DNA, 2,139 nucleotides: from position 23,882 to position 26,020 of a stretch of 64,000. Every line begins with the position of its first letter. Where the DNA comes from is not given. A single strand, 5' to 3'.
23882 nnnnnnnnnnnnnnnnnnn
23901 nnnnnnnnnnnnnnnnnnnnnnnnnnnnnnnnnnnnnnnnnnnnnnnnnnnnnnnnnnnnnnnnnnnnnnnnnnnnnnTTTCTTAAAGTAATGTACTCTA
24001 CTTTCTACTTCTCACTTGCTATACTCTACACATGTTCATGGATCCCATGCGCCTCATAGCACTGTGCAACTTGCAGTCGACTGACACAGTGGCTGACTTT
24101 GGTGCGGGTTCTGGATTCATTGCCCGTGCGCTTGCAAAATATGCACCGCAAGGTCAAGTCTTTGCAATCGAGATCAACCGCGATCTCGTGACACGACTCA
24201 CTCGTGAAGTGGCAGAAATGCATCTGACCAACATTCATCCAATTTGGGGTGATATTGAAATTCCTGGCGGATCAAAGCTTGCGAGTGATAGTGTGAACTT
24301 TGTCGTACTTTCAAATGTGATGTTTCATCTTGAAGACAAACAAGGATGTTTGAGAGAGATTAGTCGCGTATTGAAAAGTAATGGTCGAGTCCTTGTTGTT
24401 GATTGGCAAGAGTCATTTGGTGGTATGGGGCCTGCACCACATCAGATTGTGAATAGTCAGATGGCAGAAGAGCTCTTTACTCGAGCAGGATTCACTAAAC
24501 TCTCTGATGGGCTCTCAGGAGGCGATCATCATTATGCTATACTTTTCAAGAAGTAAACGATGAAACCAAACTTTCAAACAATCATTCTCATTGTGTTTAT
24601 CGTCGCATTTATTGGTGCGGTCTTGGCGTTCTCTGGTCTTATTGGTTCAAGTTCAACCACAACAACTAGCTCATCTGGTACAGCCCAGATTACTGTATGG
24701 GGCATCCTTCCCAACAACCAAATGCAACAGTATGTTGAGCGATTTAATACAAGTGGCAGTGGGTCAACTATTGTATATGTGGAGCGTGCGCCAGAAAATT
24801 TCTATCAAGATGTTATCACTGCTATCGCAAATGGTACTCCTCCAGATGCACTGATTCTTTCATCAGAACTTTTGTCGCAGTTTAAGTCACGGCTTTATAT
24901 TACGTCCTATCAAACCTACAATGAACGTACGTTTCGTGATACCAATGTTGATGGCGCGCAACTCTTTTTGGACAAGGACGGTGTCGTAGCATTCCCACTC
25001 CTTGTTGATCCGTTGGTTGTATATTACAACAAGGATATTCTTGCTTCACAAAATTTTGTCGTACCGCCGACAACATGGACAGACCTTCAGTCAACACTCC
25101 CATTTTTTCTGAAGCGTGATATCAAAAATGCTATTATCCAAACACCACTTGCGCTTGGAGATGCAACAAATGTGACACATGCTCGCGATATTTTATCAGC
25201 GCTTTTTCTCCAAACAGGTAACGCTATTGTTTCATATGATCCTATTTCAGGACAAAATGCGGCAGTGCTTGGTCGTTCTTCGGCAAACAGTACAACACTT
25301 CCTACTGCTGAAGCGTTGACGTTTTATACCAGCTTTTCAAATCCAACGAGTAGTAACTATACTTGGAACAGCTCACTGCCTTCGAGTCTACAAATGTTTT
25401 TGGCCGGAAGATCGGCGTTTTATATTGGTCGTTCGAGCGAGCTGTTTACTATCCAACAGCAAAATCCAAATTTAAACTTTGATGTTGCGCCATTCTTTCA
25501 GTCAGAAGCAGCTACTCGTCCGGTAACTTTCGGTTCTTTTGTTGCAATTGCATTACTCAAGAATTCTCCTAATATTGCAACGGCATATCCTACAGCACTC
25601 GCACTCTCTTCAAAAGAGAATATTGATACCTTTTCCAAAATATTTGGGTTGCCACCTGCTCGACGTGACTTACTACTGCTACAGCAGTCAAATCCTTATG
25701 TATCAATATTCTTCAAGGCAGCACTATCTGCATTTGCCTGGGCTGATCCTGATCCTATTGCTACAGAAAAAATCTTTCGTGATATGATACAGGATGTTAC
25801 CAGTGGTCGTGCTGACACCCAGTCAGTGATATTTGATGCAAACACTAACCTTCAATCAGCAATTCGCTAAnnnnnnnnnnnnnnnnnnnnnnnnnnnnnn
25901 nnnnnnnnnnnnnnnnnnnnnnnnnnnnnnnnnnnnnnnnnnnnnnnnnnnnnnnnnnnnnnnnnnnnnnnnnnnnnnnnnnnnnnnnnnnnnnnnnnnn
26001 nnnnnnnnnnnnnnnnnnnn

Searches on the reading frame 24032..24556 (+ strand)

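Call 48: search_protein_families(library=pfam, proteins=[window:24032-24556:+], max_evalue=0.00001)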
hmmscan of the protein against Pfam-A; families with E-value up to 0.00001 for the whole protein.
window:24032-24556:+ (174 aa): 9 families
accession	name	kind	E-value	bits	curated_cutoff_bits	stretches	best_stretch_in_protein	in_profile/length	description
PF13847.12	Methyltransf_31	-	3.6e-16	59.6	27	1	16-141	3-124/145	Methyltransferase domain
PF08241.18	Methyltransf_11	-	1.6e-14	54.7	21.2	1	22-121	2-94/95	Methyltransferase domain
PF13649.12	Methyltransf_25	-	5.2e-13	49.9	27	1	20-118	1-97/97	Methyltransferase domain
PF08242.18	Methyltransf_12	-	1.4e-11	45.4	30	1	22-120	2-98/98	Methyltransferase domain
PF13489.12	Methyltransf_23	-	1.4e-09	38.4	27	1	14-134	20-124/164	Methyltransferase domain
PF05175.20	MTS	-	1.2e-07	32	23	1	14-123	27-139/170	Methyltransferase small domain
PF02390.23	Methyltransf_4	-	6.4e-07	29.4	24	1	19-75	4-60/173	Putative methyltransferase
PF00398.26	RrnaAD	-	1.4e-06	28.1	24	1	10-64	24-74/263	Ribosomal RNA adenine dimethylase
PF01209.24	Ubie_methyltran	-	1.8e-06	27.9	20.1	1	13-125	44-154/233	ubiE/COQ5 methyltransferase family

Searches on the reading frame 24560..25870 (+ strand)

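Call 48: search_protein_families(library=pfam, proteins=[window:24560-25870:+], max_evalue=0.00001)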
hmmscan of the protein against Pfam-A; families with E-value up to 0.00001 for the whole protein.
window:24560-25870:+ (436 aa): 2 families
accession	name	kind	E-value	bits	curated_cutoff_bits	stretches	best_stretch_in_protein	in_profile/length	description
PF13416.11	SBP_bac_8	-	1.6e-18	67.9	27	1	57-373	1-267/279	Bacterial extracellular solute-binding protein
PF01547.30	SBP_bac_1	-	2.5e-14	54.4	26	1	54-342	9-293/307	Bacterial extracellular solute-binding protein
